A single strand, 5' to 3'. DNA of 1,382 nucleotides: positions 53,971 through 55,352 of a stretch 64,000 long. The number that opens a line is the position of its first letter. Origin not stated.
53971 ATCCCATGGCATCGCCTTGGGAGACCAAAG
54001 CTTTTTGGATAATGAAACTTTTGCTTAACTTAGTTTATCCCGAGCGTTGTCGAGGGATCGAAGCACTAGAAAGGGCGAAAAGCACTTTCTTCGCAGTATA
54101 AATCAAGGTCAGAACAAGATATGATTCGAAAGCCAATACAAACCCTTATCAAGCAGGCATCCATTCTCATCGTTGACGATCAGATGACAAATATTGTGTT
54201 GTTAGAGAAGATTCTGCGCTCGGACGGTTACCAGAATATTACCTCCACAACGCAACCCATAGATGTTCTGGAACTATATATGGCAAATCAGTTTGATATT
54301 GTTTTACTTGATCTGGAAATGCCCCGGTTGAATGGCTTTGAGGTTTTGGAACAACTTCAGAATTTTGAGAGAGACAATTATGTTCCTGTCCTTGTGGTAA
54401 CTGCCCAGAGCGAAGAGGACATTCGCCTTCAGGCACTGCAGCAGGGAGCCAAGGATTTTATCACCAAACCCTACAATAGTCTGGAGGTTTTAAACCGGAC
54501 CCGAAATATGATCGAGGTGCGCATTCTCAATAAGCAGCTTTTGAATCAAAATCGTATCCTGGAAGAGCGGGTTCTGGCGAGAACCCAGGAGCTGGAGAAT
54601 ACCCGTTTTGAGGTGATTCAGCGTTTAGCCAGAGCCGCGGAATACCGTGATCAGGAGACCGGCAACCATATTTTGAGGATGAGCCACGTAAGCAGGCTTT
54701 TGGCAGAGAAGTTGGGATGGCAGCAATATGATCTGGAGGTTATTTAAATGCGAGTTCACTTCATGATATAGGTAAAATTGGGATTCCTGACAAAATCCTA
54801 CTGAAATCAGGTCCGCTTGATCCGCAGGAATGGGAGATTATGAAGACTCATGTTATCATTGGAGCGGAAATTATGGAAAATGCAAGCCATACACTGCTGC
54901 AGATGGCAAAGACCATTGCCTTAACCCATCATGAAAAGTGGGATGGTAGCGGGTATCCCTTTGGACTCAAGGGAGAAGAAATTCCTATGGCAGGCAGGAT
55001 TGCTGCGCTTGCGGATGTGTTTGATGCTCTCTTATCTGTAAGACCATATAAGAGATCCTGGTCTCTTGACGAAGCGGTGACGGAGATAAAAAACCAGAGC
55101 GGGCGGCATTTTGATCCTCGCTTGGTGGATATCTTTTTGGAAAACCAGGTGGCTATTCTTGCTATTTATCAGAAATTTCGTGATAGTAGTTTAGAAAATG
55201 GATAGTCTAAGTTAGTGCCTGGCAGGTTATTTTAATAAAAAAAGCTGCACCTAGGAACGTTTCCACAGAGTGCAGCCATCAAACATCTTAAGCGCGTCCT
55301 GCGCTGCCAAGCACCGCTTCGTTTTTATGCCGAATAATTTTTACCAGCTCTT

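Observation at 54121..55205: Frameshifted REC-HD-GYP response regulator (RpfG-like)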

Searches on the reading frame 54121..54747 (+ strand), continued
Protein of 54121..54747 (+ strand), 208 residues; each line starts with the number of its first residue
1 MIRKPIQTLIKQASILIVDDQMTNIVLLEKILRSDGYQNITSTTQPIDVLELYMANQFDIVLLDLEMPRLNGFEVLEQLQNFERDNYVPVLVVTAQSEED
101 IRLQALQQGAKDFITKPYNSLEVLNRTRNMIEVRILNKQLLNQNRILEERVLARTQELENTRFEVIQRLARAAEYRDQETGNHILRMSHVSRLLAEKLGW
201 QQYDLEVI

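Call 37: find_encoding_contigs(protein=P0144, flank=5000, max_places=2)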
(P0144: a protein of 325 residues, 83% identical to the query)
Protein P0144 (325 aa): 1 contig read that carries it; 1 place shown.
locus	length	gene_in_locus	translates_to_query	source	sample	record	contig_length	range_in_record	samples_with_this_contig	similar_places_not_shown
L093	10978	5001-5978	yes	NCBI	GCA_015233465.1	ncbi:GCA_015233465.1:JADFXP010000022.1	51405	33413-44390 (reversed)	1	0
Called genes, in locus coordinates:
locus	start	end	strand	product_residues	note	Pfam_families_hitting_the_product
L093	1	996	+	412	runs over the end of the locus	PF00534:Glycos_transf_1, PF13692:Glyco_trans_1_4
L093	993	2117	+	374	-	PF01041:DegT_DnrJ_EryC1, PF00155:Aminotran_1_2, PF00266:Aminotran_5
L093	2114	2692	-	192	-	PF02525:Flavodoxin_2 (weak), PF03358:FMN_red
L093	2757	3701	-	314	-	PF00294:PfkB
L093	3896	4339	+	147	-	-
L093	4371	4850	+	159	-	PF20603:Bact_hydrolase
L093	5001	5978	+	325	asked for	PF01116:F_bP_aldolase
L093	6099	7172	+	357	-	-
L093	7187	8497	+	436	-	PF01773:Nucleos_tra2_N, PF07670:Gate, PF07662:Nucleos_tra2_C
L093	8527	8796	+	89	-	PF06249:EutQ (weak), PF05899:Cupin_3, PF07883:Cupin_2 (weak)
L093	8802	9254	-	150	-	PF01475:FUR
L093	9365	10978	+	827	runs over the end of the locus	PF08335:GlnD_UR_UTase, PF27444:GlnD_3rd (faint), PF01842:ACT (faint)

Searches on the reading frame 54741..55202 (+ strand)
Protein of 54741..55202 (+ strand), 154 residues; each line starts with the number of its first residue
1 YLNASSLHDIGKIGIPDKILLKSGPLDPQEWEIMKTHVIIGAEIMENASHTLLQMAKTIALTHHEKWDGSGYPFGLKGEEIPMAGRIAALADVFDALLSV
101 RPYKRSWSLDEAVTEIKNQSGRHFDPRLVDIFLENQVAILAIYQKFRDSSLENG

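Call 6: search_protein_families(library=pfam, proteins=[window:54741-55202:+], max_evalue=0.01)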
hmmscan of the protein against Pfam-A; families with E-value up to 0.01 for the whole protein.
seq(154 aa): 2 families
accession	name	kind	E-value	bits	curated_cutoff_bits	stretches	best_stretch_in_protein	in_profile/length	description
PF13487.12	HD_5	-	2.6e-30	105.8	27.2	1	4-128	45-170/170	HD domain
PF01966.28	HD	-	9.5e-15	55.4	22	1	7-96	33-115/116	HD domain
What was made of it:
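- On HD-GYP domain (Pfam HD_5, PF13487): The frame-3 part alone scores 105.8 bits (call 6).
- Pfam: the HD_5 profile is split 1-44 / 45-170 by the frame change and rejoined by a one-base repair (call 6).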
